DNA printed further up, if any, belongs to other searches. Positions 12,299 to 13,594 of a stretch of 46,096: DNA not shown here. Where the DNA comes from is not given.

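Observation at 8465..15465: Import machinery fused into one operon with a stand-alone NRPS-like A-T-TE enzyme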

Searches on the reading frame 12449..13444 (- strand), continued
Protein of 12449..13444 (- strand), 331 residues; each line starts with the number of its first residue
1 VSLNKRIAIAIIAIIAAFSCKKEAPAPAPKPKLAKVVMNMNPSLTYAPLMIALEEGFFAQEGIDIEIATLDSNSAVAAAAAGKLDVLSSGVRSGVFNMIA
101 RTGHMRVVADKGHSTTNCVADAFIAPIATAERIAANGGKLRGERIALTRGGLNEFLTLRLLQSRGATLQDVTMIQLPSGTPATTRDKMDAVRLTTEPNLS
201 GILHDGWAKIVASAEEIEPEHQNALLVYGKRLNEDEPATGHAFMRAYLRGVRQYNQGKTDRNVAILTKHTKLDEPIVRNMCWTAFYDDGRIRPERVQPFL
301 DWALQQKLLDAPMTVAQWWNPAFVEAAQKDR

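Call 64: search_protein_families(library=pfam, proteins=[L222:5-2587:+, L222:10469-12445:+, L222:12494-13930:-, L222:13917-16613:-, L194:29-2683:+, L194:2943-5318:+, L194:10733-11365:-, L194:11505-13544:+, L230:11368-12852:-, L230:15966-17888:+], max_evalue=0.0001)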
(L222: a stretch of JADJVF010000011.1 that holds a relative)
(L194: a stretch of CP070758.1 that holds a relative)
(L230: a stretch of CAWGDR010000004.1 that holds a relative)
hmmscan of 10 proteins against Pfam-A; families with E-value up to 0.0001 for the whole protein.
L222:5-2587:+ (860 aa): 2 families
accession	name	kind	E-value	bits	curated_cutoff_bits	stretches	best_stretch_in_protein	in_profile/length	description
PF05193.26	Peptidase_M16_C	-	4.6e-56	190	23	2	46-229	2-180/181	Peptidase M16 inactive domain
PF00675.25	Peptidase_M16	-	3.2e-07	30.8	22.3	1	346-474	13-141/149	Insulinase (Peptidase family M16)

L222:10469-12445:+ (658 aa): 3 families
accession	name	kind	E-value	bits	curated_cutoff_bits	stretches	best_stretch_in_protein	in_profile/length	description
PF00005.33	ABC_tran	-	2.1e-32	113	25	1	430-584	1-137/137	ABC transporter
PF13304.12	AAA_21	-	4.1e-11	43.9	27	1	562-612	243-298/304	AAA domain, putative AbiEii toxin, Type IV TA system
PF02463.25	SMC_N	-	1.2e-06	28.6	40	0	556-627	137-212/220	RecF/RecN/SMC N terminal domain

L222:12494-13930:- (478 aa): 1 family
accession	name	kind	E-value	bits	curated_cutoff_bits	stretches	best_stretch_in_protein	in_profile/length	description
PF01544.23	CorA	-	2.7e-71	240.7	27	1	188-474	5-292/292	CorA-like Mg2+ transporter protein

L222:13917-16613:- (898 aa): 0 families

L194:29-2683:+ (884 aa): 4 families
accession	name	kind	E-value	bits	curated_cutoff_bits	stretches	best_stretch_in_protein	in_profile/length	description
PF00501.34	AMP-binding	-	1.9e-88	297.3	29.9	1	37-388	1-384/384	AMP-binding enzyme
PF00975.26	Thioesterase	-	1.2e-22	81.7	26.4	1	638-866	2-223/226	Thioesterase domain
PF00550.31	PP-binding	-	1.3e-14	54.7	20.8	1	553-614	3-66/67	Phosphopantetheine attachment site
PF13193.12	AMP-binding_C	-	5.6e-14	53.3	24.5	1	447-522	1-76/76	AMP-binding enzyme C-terminal domain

L194:2943-5318:+ (791 aa): 3 families
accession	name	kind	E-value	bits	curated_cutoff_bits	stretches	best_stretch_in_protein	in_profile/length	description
PF00593.30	TonB_dep_Rec_b-barrel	-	2.1e-47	163.4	27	1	306-753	23-436/436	TonB dependent receptor-like, beta-barrel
PF07715.20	Plug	-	3.3e-19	69.8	23.9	1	107-216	3-106/107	TonB-dependent Receptor Plug Domain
PF14905.12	OMP_b-brl_3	-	6.9e-07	29.1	27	1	467-655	123-303/408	Outer membrane protein beta-barrel family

L194:10733-11365:- (210 aa): 0 families

L194:11505-13544:+ (680 aa): 2 families
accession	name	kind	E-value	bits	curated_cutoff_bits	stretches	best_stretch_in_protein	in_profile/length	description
PF00668.25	Condensation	-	9.3e-98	328.3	30.6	1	5-449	2-455/456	Condensation domain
PF00501.34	AMP-binding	-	4.6e-57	194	29.9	1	470-679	1-240/384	AMP-binding enzyme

L230:11368-12852:- (494 aa): 0 families

L230:15966-17888:+ (640 aa): 10 families
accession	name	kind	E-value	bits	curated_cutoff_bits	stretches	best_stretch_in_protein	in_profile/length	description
PF00486.34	Trans_reg_C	-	4.4e-20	72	26.2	1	75-150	1-77/77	Transcriptional regulatory protein, C terminal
PF14559.12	TPR_19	-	1.1e-12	48.5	25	1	415-473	6-64/68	Tetratricopeptide repeat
PF07719.23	TPR_2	-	2.1e-12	46.5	27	0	469-501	2-34/34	Tetratricopeptide repeat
PF13181.12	TPR_8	-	2.7e-12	46.3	25.7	0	435-465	2-32/34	Tetratricopeptide repeat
PF13431.12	TPR_17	-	8.8e-11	41.6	24.4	0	423-454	2-33/34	Tetratricopeptide repeat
PF00515.34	TPR_1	-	9.3e-11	41.5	27.8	0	337-354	16-33/34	Tetratricopeptide repeat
PF13432.12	TPR_16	-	5.5e-10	39.9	32.7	0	418-465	15-62/65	Tetratricopeptide repeat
PF13414.12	TPR_11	-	2.3e-09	37.2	26.8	0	336-365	8-37/42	TPR repeat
PF13428.12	TPR_14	-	6.1e-09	36.1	23.5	0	435-473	2-40/44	Tetratricopeptide repeat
PF13424.12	TPR_12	-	1.1e-05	25.9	30.1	0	570-596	8-34/77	Tetratricopeptide repeat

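Call 66: search_protein_families(library=ncbifam, proteins=[L222:10469-12445:+, L194:29-2683:+, L194:7977-10598:+], max_evalue=1e-10)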
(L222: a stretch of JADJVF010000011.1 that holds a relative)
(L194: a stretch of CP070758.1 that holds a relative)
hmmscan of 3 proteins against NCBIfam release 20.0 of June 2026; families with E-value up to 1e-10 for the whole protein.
L222:10469-12445:+ (658 aa): 171 families (the best 25 are shown)
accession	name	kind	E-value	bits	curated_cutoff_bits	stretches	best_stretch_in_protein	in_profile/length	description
TIGR02203.1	MsbA_lipidA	equivalog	5.9e-88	295.8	602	1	127-654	49-569/572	lipid A export permease/ATP-binding protein MsbA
TIGR02204.1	MsbA_rel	hypoth_equivalog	3.7e-73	247.1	780.4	1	301-653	226-574/576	ABC transporter, permease/ATP-binding protein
NF008381.0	PRK11176.1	equivalog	3.4e-71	240.3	867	1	296-653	227-578/582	lipid A ABC transporter ATP-binding protein/permease MsbA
NF052233.1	CphA_assoc_ABC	equivalog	2e-68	231.5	880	1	99-656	200-745/766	cyanophycin metabolism-associated ABC transporter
TIGR03375.1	type_I_sec_LssB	subfamily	3.4e-68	230.6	693.1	1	225-642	281-690/696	type I secretion system permease/ATPase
NF045513.1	HepA_fam_ABC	equivalog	3.3e-67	227.3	725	1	163-651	126-606/610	heterocyst formation ABC transporter subunit HepA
TIGR01846.1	type_I_sec_HlyB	subfamily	4.5e-66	223.6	725.55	1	161-653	208-691/694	type I secretion system permease/ATPase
NF010178.0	PRK13657.1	equivalog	2.2e-64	217.9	733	1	317-652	239-568/588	glucan ABC transporter ATP-binding protein/ permease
TIGR03796.1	NHLM_micro_ABC1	equivalog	1.2e-62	212.2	853.3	1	154-651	216-709/710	NHLP family bacteriocin export ABC transporter peptidase/permease/ATPase subunit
TIGR02857.1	CydD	equivalog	2e-62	211.9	435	1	94-626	7-529/529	thiol reductant ABC exporter subunit CydD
TIGR03797.1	NHLM_micro_ABC2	equivalog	1.3e-60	205.7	709.4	1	124-651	168-682/686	NHLP bacteriocin export ABC transporter permease/ATPase subunit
NF008364.0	PRK11160.1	equivalog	2.2e-59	201.6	630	1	188-651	116-572/575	heme ABC transporter ATP-binding protein/permease CydC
TIGR00958.1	3a01208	subfamily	1.6e-57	195.3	874.6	1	313-650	376-710/711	antigen peptide transporter 2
TIGR01192.1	chvA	subfamily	7.2e-51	173.5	585.4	1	323-652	245-568/585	glucan export ABC transporter ATP-binding protein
TIGR01193.1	bacteriocin_ABC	subfamily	1.1e-50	172.9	523.85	1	408-651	469-706/708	peptide cleavage/export ABC transporter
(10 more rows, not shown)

L194:29-2683:+ (884 aa): 91 families (the best 25 are shown)
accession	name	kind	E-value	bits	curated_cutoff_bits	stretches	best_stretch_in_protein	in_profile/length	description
NF041803.1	NRPS_SolG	exception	3.3e-164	548.2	2200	1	4-613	534-1153/1163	solanimycin non-ribosomal peptide synthetase SolG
NF004282.0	PRK05691.1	subfamily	6e-151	503.8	4090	1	5-616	1107-1706/4334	non-ribosomal peptide synthase/polyketide synthase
NF047350.1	aureusi_NRPS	equivalog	1.5e-134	449.9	2500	1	6-618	389-978/2373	aureusimine non-ribosomal peptide synthetase AusA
TIGR01733.1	AA-adenyl-dom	subfamily_domain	3.5e-132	441.1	317.4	1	58-463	1-409/409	amino acid adenylation domain-containing protein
NF007605.2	PRK10252.1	equivalog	4.3e-120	402.2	2400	1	8-739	433-1169/1292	enterobactin non-ribosomal peptide synthetase EntF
NF038078.1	NRPS_MxcG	equivalog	2.1e-119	399.7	2300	1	26-618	452-1044/1442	myxochelin non-ribosomal peptide synthetase MxcG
TIGR03443.1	alpha_am_amid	equivalog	6.5e-85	285.5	1030.1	3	179-485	420-753/1390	L-aminoadipate-semialdehyde dehydrogenase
NF003417.0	PRK04813.1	subfamily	2.8e-82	276.9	476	1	36-528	8-499/505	D-alanine--poly(phosphoribitol) ligase subunit DltA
TIGR01734.1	D-ala-DACP-lig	equivalog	8.5e-81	272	559.85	1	37-528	6-498/504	D-alanine--poly(phosphoribitol) ligase subunit DltA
NF004837.0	PRK06187.1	subfamily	7.3e-69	232.4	476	1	28-528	5-518/531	long-chain-fatty-acid--CoA ligase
NF004822.0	PRK06178.1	equivalog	1.1e-58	199.3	782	2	158-529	197-564/571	acyl-CoA synthetase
TIGR03098.1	ligase_PEP_1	hypoth_equivalog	1.4e-58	198.7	592.35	1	33-528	2-514/517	acyl-CoA ligase (AMP-forming), exosortase A system-associated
NF006181.0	PRK08314.1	subfamily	1e-51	175.8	705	2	154-528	184-550/563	long-chain-fatty-acid--CoA ligase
NF004511.1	PRK05852.1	equivalog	1.7e-48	165.5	650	1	33-528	1-500/505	FadD7 family fatty acid--CoA ligase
NF052269.1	Staph_lig_FadD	equivalog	2e-47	161.7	650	1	48-528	17-489/499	long-chain-fatty-acid--CoA ligase FadD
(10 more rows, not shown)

L194:7977-10598:+ (873 aa): 92 families (the best 25 are shown)
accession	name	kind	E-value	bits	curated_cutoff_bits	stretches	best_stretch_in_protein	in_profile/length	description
NF004282.0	PRK05691.1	subfamily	9e-94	314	4090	1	23-624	1130-1722/4334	non-ribosomal peptide synthase/polyketide synthase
NF038078.1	NRPS_MxcG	equivalog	5.9e-91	305.5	2300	1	24-615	456-1049/1442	myxochelin non-ribosomal peptide synthetase MxcG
NF047350.1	aureusi_NRPS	equivalog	8.5e-90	301.5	2500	1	21-612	410-980/2373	aureusimine non-ribosomal peptide synthetase AusA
TIGR01733.1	AA-adenyl-dom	subfamily_domain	4.5e-89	299.1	317.4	1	51-455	1-409/409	amino acid adenylation domain-containing protein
NF041803.1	NRPS_SolG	exception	1.5e-85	287.7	2200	1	30-605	567-1153/1163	solanimycin non-ribosomal peptide synthetase SolG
NF007605.2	PRK10252.1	equivalog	1.8e-80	270.9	2400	1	30-732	460-1169/1292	enterobactin non-ribosomal peptide synthetase EntF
NF003417.0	PRK04813.1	subfamily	2.6e-72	244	476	1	28-520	7-499/505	D-alanine--poly(phosphoribitol) ligase subunit DltA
TIGR01734.1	D-ala-DACP-lig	equivalog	9.2e-68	229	559.85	1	29-520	5-498/504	D-alanine--poly(phosphoribitol) ligase subunit DltA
TIGR03098.1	ligase_PEP_1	hypoth_equivalog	2.7e-66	224.1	592.35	1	32-520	8-514/517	acyl-CoA ligase (AMP-forming), exosortase A system-associated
NF004837.0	PRK06187.1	subfamily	6.7e-66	222.6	476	1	22-520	6-518/531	long-chain-fatty-acid--CoA ligase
NF004822.0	PRK06178.1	equivalog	1.6e-53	182.2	782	2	158-521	204-564/571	acyl-CoA synthetase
TIGR03443.1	alpha_am_amid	equivalog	3.4e-49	167.2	1030.1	2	482-613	784-923/1390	L-aminoadipate-semialdehyde dehydrogenase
NF002966.0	PRK03640.1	equivalog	7.3e-48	163.4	556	1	30-520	8-476/483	o-succinylbenzoate--CoA ligase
NF006181.0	PRK08314.1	subfamily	7.4e-46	156.5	705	1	161-520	198-550/563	long-chain-fatty-acid--CoA ligase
TIGR01923.1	menE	equivalog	1.2e-43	149.7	330.15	1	51-519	1-441/442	o-succinylbenzoate--CoA ligase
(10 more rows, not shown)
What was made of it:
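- That points towards biosynthesis of a secreted compound (calls 64, 66).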

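Call 79: find_related_loci(query=L194:11505-13544:+, collection=genome_contigs, flank=10000)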
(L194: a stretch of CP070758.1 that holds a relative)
Query L194:11505-13544:+ (680 aa) in genome_contigs; peptide patterns used: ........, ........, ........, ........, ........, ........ (x = any residue, [..] = any of these).
600 stretches matched a pattern (row limit reached: there are more); 594 encode a relative of the query (tblastn E <= 1e-3); the best 80 are kept; 80 distinct loci.
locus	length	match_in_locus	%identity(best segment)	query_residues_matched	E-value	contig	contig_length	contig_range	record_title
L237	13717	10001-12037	55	2-678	0e+0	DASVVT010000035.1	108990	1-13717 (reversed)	MAG TPA_asm: Pyrinomonadaceae bacterium isolate SMAG_U3350 k141_84657, whole genome shotgun sequence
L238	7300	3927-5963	50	1-676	0e+0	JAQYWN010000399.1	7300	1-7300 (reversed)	MAG: Rhizonema sp. NSF051 rhizonema_NODE_413_length_7300_cov_31.5647, whole genome shotgun sequence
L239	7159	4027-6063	52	2-680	0e+0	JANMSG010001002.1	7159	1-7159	MAG: Acidobacteriota bacterium isolate SOY_29_metabat_494 SOY_29_k141_5682935, whole genome shotgun sequence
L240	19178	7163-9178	49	2-671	0e+0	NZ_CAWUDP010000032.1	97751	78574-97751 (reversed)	Scytonema sp. PCC 10023 isolate Scytonema sp. PCC 10023 NODE_33_length_97751_cov_94.238608, whole genome shotgun sequenc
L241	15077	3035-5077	48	3-680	0e+0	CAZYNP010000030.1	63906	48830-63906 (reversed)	MAG TPA_asm: uncultured Cytophagia bacterium isolate binchicken_co274_472 genome assembly, contig: NODE_1164_length_6390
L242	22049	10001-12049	50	1-678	0e+0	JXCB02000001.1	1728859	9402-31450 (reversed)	Tolypothrix campylonemoides VB511288 scaffold_000, whole genome shotgun sequence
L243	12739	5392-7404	48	1-670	0e+0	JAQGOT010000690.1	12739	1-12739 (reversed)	MAG: Pedosphaera sp. isolate RYN_620 scaffold_2316991, whole genome shotgun sequence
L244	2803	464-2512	49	3-680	0e+0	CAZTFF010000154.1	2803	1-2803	MAG TPA_asm: uncultured Caldilineaceae bacterium isolate binchicken_co17_31 genome assembly, contig: NODE_61655_length_2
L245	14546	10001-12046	47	2-679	0e+0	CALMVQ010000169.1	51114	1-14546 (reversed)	MAG TPA_asm: uncultured Scytonema sp. isolate SRR13685156_bin.26_CONCOCT_v1.1_MAG genome assembly, contig: NODE_44_lengt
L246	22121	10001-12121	47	2-680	0e+0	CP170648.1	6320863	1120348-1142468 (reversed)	MAG: Stenomitos frigidus ULC029 chromosome, complete genome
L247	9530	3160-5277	47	3-680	0e+0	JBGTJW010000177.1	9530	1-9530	MAG: Stenomitos sp. isolate JTS-RE299 k141_2194450, whole genome shotgun sequence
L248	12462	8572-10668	47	2-675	0e+0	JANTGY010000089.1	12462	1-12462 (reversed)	MAG: Anaerolineae bacterium isolate bin10092 c_000000005367, whole genome shotgun sequence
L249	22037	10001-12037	47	1-676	0e+0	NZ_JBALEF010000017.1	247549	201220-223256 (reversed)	MAG: Nostoc sp. isolate P6447 bin 3 NODE_7_length_247549_cov_54.768907, whole genome shotgun sequence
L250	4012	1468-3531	49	3-679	0e+0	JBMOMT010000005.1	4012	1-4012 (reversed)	MAG: Chloroflexota bacterium isolate Betzabe_MAG057 MAG057_5, whole genome shotgun sequence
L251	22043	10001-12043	48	1-679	0e+0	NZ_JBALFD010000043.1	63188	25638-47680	MAG: Nostoc sp. isolate P9121 bin 11 NODE_90_length_63188_cov_115.993676, whole genome shotgun sequence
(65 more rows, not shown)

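Call 80: predict_structure(alignment_id=A3)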
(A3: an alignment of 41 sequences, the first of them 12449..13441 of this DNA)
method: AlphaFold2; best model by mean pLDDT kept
length: 330 residues; sequences in the alignment: 41
mean_pLDDT: 93.1   pTM: 0.86
mean pLDDT of the five models: 93.1, 93.0, 92.1, 91.8, 91.7
residues with pLDDT >= 90: 265; 70-90: 53; 50-70: 12; < 50: 0
segments of 3 or more residues with pLDDT < 50: none
pLDDT, mean of each block of 10 residues (from residue 1): 81 78 75 95 94 98 95 93 97 97 96 93 97 97 93 97 97 82 79 91 94 97 97 98 98 98 96 92 96 97 97 97 91
secondary structure, 60 per line:
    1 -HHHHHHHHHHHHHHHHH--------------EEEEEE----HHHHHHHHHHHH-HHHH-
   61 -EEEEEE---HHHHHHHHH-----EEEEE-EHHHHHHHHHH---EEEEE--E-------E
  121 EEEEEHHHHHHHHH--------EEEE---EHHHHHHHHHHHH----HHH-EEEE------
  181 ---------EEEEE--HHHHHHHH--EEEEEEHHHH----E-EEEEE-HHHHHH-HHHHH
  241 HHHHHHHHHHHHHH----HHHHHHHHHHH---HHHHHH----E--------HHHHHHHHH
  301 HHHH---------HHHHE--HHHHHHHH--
elements in order: H2-18 E33-38 H43-54 H56-59 E62-67 H71-79 E85-89 H92-101 E105-109 E120-125 H126-134 E143-146 H151-162 E171-174 E190-194 H197-204 E207-212 H213-216 E223-227 H229-234 H236-254 H259-269 H273-278 H292-304 H314-317 H321-328
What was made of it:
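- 12449..13444 (-): Lipoprotein substrate-binding protein with the NMT1/SsuA/TauA/ThiY fold, 331 aa. The AF2 model has pLDDT 93 (call 80).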

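Call 82: fold_search(model_id=the predicted structure, library=pdb)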
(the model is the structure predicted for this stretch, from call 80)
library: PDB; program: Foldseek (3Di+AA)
matches with E <= 10: 1714; with E <= 0.001: 1072
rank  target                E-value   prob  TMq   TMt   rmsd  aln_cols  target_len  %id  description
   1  3un6                  6.2e-16  1.00  0.71  0.80   3.8       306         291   16  2.0 Angstrom Crystal Structure of Ligand Binding Component of ABC-type Import System from Staphylococcus aureus with Zin (released 2011-12-07)
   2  4nmy_A                3.6e-15  1.00  0.68  0.74   4.1       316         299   16  Crystal Structure of the Thiamin-bound form of Substrate-binding Protein of ABC Transporter from Clostridium difficile (released 2013-12-04)
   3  3qsl_A                6.2e-15  1.00  0.69  0.71   4.9       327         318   20  Structure of CAE31940 from Bordetella bronchiseptica RB50 (released 2011-03-23)
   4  3qsl_B                1.1e-14  1.00  0.69  0.70   4.8       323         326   20  Structure of CAE31940 from Bordetella bronchiseptica RB50 (released 2011-03-23)
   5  3ksj                  3.9e-14  1.00  0.66  0.74   4.4       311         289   18  The alkanesulfonate-binding protein SsuA from Xabthomonas axonopodis pv. citri bound to MES (released 2010-10-13)
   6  3ix1_A                4.1e-14  1.00  0.64  0.70   5.1       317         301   17  Periplasmic N-formyl-4-amino-5-aminomethyl-2-methylpyrimidine binding protein from Bacillus halodurans (released 2010-10-13)
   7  3ksx                  4.9e-14  1.00  0.67  0.75   4.5       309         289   18  The alkanesulfonate-binding protein SsuA from Xanthomonas axonopodis pv. citri bound to MOPS (released 2010-10-13)
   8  3e4r                  7.9e-14  1.00  0.64  0.71   4.8       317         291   18  Crystal structure of the alkanesulfonate binding protein (SsuA) from the phytopathogenic bacteria Xanthomonas axonopodis (released 2008-09-23)
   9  6ssy_A                9.4e-14  1.00  0.70  0.77   3.5       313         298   17  Taurine ABC transporter substrate binding protein TauA from E. coli in complex with 2-Aminoethylphosphonic acid (released 2019-12-18)
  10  4esx_A                9.4e-14  1.00  0.66  0.70   5.3       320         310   12  Crystal structure of C. albicans Thi5 complexed with PLP (released 2012-09-19)
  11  6ssy_B                1.2e-13  1.00  0.66  0.73   4.2       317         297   16  Taurine ABC transporter substrate binding protein TauA from E. coli in complex with 2-Aminoethylphosphonic acid (released 2019-12-18)
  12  3uif                  1.3e-13  1.00  0.65  0.65   4.9       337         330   20  CRYSTAL STRUCTURE OF putative sulfonate ABC transporter, periplasmic sulfonate-binding protein SsuA from Methylobacillus (released 2011-11-23)
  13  4esw_A                1.3e-13  1.00  0.65  0.63   5.3       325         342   13  Crystal structure of C. albicans Thi5 H66G mutant (released 2012-09-19)
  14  9uai                  3.7e-13  1.00  0.69  0.62   4.8       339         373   15  Crystal structure of cyanobacterial CRD of CmpBCD in the presence of nitrate (released 2026-04-08)
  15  2g29                  7.4e-13  1.00  0.71  0.62   5.0       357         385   14  crystal structure of the periplasmic nitrate-binding protein NrtA from Synechocystis PCC 6803 (released 2006-07-11)
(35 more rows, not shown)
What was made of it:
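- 12449..13444 (-): Foldseek gives TM about 0.7 to binding proteins for thiamin, sulfonates, taurine, FAMP, nitrate and PQQ, all at 12-20% identity (call 82).
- Solved relatives bind sulfonates, taurine, nitrate, bicarbonate, thiamin precursors and PQQ (call 82). SsuA and TauA are among the top fold matches (call 82).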
